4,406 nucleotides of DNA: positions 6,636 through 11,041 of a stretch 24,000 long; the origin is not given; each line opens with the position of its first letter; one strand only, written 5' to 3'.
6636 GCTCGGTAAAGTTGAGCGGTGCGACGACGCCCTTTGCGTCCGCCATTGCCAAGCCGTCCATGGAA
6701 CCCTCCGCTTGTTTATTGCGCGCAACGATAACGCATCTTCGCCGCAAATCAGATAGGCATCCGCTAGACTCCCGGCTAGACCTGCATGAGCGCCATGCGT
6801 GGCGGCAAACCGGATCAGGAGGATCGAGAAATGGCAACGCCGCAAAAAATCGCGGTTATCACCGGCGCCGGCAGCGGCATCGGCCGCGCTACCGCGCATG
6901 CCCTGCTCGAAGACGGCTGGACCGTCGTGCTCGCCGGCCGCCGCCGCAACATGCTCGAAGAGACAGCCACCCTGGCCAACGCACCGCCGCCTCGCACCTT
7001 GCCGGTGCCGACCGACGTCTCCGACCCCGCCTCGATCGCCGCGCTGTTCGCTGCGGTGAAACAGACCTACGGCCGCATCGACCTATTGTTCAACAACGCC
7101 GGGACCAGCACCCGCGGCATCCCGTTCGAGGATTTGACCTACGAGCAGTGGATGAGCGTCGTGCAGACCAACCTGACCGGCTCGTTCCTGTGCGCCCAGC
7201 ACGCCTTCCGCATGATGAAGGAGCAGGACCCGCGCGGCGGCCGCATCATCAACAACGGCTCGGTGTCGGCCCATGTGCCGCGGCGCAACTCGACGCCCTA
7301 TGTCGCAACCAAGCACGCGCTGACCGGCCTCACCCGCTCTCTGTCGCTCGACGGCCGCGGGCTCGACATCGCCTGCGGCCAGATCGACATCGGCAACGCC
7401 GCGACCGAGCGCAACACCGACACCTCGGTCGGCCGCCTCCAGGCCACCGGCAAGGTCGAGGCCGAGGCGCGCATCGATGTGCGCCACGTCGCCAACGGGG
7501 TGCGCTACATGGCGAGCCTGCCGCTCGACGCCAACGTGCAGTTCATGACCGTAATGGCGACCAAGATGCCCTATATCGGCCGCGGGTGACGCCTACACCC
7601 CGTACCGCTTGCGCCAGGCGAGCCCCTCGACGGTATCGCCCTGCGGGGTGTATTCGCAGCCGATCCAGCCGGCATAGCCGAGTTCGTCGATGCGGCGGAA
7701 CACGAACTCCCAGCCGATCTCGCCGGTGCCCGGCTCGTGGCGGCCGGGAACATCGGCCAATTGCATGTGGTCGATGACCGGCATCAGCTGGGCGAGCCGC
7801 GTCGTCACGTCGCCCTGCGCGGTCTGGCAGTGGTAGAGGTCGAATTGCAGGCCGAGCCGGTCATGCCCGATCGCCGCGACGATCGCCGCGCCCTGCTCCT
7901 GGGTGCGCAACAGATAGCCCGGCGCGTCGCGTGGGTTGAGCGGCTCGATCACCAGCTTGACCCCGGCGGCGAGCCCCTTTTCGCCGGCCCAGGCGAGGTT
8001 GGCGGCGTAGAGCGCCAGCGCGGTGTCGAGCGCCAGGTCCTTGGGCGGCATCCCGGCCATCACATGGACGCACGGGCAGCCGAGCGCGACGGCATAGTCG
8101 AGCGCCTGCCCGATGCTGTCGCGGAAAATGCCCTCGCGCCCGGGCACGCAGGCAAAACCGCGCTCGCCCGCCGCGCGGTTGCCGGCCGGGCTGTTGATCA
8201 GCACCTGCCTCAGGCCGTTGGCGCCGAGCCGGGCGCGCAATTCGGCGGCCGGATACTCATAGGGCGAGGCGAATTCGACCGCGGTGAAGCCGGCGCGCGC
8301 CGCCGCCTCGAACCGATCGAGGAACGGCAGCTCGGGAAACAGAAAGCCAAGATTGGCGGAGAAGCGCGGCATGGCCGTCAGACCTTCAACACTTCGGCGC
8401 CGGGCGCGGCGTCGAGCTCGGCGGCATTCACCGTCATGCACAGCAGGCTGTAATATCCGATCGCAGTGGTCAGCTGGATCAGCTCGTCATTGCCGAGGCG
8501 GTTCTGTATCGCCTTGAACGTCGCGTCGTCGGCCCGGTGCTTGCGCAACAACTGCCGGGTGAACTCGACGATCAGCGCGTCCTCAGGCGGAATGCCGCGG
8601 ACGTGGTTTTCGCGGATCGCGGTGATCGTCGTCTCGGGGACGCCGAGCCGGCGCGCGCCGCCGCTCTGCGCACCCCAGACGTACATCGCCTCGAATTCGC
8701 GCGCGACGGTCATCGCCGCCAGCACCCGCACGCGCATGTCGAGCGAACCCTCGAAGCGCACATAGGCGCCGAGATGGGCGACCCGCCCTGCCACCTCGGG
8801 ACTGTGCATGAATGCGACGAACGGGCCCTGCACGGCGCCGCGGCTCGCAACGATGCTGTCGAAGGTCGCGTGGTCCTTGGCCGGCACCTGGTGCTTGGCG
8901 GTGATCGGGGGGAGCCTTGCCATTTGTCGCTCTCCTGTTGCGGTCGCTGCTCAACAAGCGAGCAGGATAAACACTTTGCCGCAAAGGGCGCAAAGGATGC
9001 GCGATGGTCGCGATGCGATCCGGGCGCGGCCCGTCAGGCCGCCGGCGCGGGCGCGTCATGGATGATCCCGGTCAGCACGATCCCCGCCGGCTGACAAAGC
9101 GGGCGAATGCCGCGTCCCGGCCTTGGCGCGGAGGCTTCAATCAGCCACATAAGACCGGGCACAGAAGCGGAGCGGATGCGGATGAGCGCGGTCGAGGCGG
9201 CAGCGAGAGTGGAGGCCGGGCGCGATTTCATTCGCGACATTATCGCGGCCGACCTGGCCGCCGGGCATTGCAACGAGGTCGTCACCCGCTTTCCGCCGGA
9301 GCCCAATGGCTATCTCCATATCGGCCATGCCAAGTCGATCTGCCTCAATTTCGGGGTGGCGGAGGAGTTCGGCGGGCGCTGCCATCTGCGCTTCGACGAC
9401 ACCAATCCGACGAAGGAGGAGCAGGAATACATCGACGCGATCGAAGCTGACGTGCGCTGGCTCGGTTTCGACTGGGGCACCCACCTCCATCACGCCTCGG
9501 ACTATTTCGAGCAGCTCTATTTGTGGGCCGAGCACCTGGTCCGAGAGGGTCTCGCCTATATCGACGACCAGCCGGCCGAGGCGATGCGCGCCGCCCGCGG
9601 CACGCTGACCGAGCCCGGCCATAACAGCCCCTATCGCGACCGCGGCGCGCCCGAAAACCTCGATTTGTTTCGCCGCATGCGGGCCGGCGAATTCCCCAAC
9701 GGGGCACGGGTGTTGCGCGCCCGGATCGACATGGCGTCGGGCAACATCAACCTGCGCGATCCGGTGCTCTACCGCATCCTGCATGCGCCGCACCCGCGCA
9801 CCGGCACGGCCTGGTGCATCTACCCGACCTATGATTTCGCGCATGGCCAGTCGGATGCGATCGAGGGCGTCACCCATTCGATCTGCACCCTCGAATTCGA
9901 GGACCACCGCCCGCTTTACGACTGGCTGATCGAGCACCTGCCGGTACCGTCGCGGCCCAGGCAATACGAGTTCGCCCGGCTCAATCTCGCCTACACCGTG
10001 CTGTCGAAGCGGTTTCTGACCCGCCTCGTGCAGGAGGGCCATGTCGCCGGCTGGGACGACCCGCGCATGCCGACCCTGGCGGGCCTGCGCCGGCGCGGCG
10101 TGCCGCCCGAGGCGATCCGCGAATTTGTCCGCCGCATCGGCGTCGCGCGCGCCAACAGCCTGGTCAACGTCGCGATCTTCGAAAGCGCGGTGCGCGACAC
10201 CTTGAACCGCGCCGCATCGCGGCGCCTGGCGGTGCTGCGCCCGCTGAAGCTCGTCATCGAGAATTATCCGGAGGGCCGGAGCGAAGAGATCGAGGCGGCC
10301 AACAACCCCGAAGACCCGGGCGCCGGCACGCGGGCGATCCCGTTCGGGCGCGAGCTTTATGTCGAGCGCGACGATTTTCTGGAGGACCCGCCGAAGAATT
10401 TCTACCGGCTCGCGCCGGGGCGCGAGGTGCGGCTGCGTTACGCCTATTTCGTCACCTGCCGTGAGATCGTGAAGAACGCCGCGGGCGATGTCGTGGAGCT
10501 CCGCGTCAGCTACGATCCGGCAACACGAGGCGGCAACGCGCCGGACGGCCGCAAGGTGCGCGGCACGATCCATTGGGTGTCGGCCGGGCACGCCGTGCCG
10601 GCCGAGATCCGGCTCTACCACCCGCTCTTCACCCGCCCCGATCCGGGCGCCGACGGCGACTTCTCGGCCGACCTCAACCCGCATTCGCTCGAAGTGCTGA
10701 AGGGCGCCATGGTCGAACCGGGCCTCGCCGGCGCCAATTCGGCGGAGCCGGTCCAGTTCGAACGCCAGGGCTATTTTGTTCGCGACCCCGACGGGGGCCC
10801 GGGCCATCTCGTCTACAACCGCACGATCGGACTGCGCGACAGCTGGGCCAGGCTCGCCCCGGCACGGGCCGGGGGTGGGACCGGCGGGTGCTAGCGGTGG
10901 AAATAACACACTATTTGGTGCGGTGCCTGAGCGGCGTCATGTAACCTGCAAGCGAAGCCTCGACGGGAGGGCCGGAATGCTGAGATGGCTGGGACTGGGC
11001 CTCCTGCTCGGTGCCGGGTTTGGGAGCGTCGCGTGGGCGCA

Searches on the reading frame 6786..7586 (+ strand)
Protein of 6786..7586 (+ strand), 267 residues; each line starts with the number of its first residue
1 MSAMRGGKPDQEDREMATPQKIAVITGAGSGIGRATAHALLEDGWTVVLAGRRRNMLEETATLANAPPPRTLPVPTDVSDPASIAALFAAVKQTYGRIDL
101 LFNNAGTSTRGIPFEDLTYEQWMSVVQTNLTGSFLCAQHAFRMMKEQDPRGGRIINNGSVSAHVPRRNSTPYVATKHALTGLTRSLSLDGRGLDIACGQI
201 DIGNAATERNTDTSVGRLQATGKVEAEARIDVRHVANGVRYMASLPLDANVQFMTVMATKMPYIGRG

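Call 32: search_protein_families(library=pfam, proteins=[window:6786-7586:+], max_evalue=0.001)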
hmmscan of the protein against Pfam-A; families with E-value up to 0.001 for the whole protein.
window:6786-7586:+ (267 aa): 5 families
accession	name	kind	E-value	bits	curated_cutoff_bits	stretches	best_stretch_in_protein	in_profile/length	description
PF00106.31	adh_short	-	1.2e-47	162.4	26.6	1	21-212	1-189/195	short chain dehydrogenase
PF13561.12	adh_short_C2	-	3e-38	132.2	27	1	27-244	1-218/236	Enoyl-(Acyl carrier protein) reductase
PF08659.16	KR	-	1.9e-09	38.1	22.6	1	24-184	4-161/180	KR domain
PF01370.27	Epimerase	-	9.6e-05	22.3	20.9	0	24-92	2-64/240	NAD dependent epimerase/dehydratase family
PF08643.16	DUF1776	-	0.00025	21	25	1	113-206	107-200/294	Fungal family of unknown function (DUF1776)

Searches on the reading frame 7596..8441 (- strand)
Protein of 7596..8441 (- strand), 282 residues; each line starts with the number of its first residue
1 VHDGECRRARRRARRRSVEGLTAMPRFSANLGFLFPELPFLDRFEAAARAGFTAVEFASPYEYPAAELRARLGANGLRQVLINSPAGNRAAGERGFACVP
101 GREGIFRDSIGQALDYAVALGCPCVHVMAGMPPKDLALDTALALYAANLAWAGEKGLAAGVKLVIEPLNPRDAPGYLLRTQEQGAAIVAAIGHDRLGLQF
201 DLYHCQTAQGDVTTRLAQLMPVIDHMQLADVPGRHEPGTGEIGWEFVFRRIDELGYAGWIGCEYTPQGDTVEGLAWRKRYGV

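Call 32: search_protein_families(library=pfam, proteins=[window:7596-8441:-], max_evalue=0.001)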
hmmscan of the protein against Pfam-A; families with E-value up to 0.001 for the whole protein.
window:7596-8441:- (282 aa): 1 family
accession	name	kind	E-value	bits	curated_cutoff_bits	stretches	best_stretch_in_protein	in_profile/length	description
PF01261.30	AP_endonuc_2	-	7.3e-50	170.4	31.1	1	44-279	1-248/249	Xylose isomerase-like TIM barrel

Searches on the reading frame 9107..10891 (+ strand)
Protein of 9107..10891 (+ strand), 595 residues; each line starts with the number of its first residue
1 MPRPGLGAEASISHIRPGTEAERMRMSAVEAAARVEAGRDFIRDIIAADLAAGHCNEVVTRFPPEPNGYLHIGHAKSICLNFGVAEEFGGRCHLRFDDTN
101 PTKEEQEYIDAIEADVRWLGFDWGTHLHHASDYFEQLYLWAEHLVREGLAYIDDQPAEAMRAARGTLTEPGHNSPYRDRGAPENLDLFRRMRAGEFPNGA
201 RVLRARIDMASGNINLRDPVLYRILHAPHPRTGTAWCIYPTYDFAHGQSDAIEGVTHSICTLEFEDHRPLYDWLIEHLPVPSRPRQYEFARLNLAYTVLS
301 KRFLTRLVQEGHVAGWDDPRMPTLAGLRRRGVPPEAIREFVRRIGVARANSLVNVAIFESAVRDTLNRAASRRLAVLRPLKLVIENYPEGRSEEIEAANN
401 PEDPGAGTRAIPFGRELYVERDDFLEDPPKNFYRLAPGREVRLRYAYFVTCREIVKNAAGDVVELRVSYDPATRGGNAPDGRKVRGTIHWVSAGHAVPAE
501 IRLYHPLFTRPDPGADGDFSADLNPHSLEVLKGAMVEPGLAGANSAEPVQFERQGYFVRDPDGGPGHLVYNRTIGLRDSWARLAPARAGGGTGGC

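Call 32: search_protein_families(library=pfam, proteins=[window:9107-10891:+], max_evalue=0.001)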
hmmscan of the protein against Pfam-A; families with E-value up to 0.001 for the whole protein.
window:9107-10891:+ (595 aa): 3 families
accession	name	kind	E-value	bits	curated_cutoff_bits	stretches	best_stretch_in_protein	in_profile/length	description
PF00749.27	tRNA-synt_1c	-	1e-102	343.8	23.4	1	57-367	1-313/314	tRNA synthetases class I (E and Q), catalytic domain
PF03950.23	tRNA-synt_1c_C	-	5.5e-28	97.5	23.9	1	370-470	1-91/91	tRNA synthetases class I (E and Q), anti-codon binding domain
PF20974.2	tRNA-synt_1c_C2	-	3.4e-21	76.1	23.9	1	487-560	1-69/69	tRNA synthetases class I (E and Q), anti-codon binding domain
